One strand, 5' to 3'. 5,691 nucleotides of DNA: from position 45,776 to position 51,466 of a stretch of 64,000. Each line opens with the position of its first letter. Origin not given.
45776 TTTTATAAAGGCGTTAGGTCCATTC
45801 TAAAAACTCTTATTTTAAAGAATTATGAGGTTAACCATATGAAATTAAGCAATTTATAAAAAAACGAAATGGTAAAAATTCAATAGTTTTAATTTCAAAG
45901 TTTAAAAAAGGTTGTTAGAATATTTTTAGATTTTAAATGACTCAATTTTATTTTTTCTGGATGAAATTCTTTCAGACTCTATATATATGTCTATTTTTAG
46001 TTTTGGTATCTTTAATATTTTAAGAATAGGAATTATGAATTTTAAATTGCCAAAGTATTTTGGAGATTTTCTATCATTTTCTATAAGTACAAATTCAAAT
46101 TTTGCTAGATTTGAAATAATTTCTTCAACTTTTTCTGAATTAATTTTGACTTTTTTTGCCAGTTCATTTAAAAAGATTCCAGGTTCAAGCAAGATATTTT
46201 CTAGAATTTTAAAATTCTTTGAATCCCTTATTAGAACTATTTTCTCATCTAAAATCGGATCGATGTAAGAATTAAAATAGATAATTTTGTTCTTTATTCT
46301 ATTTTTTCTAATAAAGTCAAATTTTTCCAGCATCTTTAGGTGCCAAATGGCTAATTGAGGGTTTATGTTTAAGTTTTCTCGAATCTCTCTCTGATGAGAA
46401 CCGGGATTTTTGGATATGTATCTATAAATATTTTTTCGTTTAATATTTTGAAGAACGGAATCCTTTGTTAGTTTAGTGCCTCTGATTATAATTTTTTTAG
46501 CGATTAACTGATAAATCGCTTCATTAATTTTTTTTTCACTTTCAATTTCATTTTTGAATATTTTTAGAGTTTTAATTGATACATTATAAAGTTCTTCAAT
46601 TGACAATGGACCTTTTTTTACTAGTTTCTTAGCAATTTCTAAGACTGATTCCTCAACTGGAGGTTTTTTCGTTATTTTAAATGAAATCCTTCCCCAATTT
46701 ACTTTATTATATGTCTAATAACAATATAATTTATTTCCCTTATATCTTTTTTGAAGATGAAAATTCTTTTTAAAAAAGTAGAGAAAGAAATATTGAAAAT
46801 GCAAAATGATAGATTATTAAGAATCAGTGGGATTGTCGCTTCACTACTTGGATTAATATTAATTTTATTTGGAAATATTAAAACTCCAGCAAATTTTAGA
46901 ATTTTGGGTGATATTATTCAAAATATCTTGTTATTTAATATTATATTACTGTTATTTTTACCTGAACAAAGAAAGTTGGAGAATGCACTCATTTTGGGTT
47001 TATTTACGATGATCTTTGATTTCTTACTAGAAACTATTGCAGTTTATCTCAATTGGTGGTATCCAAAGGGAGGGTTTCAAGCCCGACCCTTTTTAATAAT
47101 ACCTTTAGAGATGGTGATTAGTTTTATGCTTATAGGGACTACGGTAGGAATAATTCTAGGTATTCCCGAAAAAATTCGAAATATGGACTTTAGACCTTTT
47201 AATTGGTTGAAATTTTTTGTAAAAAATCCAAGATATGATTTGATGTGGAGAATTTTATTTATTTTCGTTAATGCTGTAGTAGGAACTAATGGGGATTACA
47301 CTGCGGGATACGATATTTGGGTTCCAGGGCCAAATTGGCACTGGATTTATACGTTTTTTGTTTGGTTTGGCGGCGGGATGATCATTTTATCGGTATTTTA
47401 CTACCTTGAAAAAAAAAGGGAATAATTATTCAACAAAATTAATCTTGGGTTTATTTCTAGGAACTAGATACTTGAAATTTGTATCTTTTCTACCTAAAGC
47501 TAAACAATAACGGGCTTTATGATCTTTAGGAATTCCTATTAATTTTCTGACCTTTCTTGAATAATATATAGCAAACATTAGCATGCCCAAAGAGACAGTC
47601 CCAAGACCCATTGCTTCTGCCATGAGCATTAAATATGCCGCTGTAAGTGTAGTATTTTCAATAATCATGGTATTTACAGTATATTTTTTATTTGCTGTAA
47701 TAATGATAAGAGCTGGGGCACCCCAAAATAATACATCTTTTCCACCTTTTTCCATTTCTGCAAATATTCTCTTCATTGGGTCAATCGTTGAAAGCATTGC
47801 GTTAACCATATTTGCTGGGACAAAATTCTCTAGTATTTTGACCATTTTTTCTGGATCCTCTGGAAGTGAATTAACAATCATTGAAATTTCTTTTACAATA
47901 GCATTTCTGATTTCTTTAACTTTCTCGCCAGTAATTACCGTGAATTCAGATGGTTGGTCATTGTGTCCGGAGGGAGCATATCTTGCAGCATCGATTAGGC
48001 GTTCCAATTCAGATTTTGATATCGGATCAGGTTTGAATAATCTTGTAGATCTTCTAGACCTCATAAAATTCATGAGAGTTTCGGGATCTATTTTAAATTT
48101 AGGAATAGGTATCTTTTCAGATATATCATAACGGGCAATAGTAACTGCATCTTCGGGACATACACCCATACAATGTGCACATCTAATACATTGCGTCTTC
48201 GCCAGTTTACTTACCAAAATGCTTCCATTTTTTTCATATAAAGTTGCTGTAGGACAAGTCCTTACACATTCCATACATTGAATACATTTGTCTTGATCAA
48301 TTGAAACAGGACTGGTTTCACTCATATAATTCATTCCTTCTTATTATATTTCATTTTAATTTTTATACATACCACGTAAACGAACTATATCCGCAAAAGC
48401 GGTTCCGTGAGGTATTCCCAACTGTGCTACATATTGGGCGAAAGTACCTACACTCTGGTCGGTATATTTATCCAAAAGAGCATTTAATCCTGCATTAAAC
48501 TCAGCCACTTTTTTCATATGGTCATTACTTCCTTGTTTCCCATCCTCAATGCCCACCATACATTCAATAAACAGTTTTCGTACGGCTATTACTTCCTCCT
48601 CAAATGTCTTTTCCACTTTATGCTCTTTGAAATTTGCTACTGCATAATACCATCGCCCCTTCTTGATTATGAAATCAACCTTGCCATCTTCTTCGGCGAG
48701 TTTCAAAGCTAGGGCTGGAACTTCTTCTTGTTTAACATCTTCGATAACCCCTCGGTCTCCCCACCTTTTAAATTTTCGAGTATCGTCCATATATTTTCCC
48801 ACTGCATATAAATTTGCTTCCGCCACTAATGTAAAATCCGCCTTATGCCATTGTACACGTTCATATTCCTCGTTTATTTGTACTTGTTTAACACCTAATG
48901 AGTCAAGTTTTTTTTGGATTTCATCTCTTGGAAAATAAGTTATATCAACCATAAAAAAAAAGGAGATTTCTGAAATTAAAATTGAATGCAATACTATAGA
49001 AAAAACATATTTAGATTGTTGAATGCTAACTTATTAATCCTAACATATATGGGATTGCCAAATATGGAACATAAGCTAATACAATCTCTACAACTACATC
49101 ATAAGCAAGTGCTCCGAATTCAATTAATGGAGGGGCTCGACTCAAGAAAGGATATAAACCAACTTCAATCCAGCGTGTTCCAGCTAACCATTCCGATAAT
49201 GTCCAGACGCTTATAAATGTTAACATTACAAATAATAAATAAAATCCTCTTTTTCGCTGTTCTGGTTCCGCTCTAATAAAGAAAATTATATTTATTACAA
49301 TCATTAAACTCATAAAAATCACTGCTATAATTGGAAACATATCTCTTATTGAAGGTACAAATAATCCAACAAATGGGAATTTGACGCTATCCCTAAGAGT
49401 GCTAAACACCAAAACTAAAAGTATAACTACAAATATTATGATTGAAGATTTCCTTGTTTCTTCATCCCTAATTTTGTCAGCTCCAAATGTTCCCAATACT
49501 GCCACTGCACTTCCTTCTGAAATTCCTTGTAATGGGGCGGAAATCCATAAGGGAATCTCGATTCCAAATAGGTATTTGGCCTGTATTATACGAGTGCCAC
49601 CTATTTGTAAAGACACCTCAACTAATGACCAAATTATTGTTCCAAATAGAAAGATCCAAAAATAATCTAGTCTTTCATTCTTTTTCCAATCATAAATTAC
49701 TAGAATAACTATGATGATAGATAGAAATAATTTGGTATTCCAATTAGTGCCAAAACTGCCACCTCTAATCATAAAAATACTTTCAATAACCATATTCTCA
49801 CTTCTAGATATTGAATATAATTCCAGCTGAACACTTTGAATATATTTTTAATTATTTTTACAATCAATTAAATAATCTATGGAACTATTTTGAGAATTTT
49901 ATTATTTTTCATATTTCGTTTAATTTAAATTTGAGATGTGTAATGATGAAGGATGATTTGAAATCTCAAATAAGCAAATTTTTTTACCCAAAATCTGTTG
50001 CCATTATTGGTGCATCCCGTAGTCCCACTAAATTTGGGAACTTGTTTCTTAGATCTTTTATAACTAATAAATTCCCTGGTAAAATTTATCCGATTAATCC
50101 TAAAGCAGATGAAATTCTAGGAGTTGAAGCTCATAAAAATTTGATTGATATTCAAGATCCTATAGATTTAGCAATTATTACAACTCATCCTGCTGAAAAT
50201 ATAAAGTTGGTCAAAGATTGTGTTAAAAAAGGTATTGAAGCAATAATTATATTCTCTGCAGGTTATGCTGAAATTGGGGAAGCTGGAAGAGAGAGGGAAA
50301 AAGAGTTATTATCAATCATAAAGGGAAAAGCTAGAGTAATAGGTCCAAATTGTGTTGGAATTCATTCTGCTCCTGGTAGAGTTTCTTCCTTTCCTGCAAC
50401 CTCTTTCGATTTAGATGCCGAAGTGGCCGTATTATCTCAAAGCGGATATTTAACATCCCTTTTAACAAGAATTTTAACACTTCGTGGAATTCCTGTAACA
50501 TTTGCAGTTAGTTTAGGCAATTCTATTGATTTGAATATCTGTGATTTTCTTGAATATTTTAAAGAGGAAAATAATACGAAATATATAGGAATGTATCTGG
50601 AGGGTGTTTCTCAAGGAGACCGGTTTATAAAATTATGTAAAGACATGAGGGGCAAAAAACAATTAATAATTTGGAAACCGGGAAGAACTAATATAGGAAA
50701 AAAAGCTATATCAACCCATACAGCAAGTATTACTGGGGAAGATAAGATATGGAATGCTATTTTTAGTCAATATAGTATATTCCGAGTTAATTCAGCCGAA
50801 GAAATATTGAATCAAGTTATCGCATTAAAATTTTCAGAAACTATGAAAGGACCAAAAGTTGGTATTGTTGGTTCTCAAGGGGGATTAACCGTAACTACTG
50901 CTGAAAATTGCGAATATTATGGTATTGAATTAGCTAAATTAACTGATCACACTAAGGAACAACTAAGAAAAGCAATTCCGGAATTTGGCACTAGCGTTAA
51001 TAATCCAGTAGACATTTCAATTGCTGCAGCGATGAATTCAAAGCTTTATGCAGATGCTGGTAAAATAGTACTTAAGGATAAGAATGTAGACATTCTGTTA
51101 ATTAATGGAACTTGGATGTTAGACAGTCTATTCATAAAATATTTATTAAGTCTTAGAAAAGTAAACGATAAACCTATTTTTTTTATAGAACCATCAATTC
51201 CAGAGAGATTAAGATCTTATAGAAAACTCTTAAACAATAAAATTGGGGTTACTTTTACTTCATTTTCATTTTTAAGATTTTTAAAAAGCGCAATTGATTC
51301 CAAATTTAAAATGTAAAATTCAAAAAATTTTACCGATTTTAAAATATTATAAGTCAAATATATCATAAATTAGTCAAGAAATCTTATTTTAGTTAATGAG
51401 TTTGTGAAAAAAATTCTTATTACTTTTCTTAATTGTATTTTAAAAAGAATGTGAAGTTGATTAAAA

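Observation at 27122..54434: Candidate SOS-like DNA-damage regulon: a TTTGTCG(G) box upstream of every DNA-repair locus in the window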

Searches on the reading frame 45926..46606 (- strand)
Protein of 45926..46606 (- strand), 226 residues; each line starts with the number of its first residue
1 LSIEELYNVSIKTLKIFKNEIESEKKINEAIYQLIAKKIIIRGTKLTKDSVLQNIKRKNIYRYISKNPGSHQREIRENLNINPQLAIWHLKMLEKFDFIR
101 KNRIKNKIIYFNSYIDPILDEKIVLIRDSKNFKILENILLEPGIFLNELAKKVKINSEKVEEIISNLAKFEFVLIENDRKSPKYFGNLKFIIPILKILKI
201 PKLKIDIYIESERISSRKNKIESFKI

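Call 90: search_protein_families(library=pfam, proteins=[window:45926-46606:-], max_evalue=0.00001)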
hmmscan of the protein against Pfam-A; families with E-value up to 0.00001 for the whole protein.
window:45926-46606:- (226 aa): 2 families
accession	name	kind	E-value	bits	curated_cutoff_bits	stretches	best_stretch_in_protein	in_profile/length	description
PF13412.12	HTH_24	-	2e-13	50.1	21.9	1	54-95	2-43/48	Winged helix-turn-helix DNA-binding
PF24266.1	HTH_HVO_0163_N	-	1.9e-09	37.9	31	1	56-117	3-64/70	HVO_0163, N-terminal HTH domain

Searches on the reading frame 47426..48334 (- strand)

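Call 90: search_protein_families(library=pfam, proteins=[window:47426-48334:-], max_evalue=0.00001)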
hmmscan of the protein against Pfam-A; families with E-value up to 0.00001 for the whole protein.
window:47426-48334:- (302 aa): 11 families
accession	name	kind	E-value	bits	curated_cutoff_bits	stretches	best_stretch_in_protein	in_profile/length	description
PF00881.29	Nitroreductase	-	6.3e-29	101.7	23.5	1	92-282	2-167/167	Nitroreductase family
PF00037.32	Fer4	-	7.7e-10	38.6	21.1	1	11-30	2-21/24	4Fe-4S binding domain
PF12837.12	Fer4_6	-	9.4e-10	38.4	25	1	10-29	2-21/24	4Fe-4S binding domain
PF12838.12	Fer4_7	-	5.2e-09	36.9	27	0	10-29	31-50/52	4Fe-4S dicluster domain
PF13237.11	Fer4_10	-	2.1e-08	34.4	25.5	1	10-60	2-53/53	4Fe-4S dicluster domain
PF14697.11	Fer4_21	-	4.5e-08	33.5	35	1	11-65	2-58/59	4Fe-4S dicluster domain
PF13187.11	Fer4_9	-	8.3e-08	32.6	27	1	16-63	1-51/52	4Fe-4S dicluster domain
PF13484.11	Fer4_16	-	2.7e-07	31.7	30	0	16-35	1-20/66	4Fe-4S double cluster binding domain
PF12797.12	Fer4_2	-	3.3e-07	30.3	24.5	0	10-29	3-22/22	4Fe-4S binding domain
PF14512.11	TM1586_NiRdase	-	1.2e-06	28.8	27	0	107-143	157-193/215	Putative TM nitroreductase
PF13183.11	Fer4_8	-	1.8e-06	28.8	27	0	15-33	3-21/68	4Fe-4S dicluster domain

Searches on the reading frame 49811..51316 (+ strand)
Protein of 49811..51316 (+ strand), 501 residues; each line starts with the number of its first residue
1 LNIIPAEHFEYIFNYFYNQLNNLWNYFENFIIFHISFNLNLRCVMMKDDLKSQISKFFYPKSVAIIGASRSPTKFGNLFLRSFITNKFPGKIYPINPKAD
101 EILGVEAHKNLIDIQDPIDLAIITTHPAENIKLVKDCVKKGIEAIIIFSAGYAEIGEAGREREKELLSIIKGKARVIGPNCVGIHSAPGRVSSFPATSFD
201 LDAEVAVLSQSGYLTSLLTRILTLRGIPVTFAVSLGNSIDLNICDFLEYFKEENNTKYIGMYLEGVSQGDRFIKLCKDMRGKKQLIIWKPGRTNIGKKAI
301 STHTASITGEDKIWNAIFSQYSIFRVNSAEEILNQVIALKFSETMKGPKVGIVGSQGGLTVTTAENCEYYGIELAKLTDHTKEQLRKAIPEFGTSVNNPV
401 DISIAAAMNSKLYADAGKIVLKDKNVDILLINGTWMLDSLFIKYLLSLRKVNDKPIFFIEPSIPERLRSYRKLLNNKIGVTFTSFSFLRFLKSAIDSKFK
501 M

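Call 90: search_protein_families(library=pfam, proteins=[window:49811-51316:+], max_evalue=0.00001)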
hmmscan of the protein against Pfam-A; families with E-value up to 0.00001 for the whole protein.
window:49811-51316:+ (501 aa): 3 families
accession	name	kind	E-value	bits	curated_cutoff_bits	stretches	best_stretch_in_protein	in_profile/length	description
PF13607.11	Succ_CoA_lig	-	2.5e-36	124.9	27.4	1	204-335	3-134/138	Succinyl-CoA ligase like flavodoxin domain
PF13380.12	CoA_binding_2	-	6.9e-21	75.3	22.8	1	61-185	1-114/116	CoA binding domain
PF02629.25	CoA_binding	-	3.8e-10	40.8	22.3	1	60-151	3-97/97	CoA binding domain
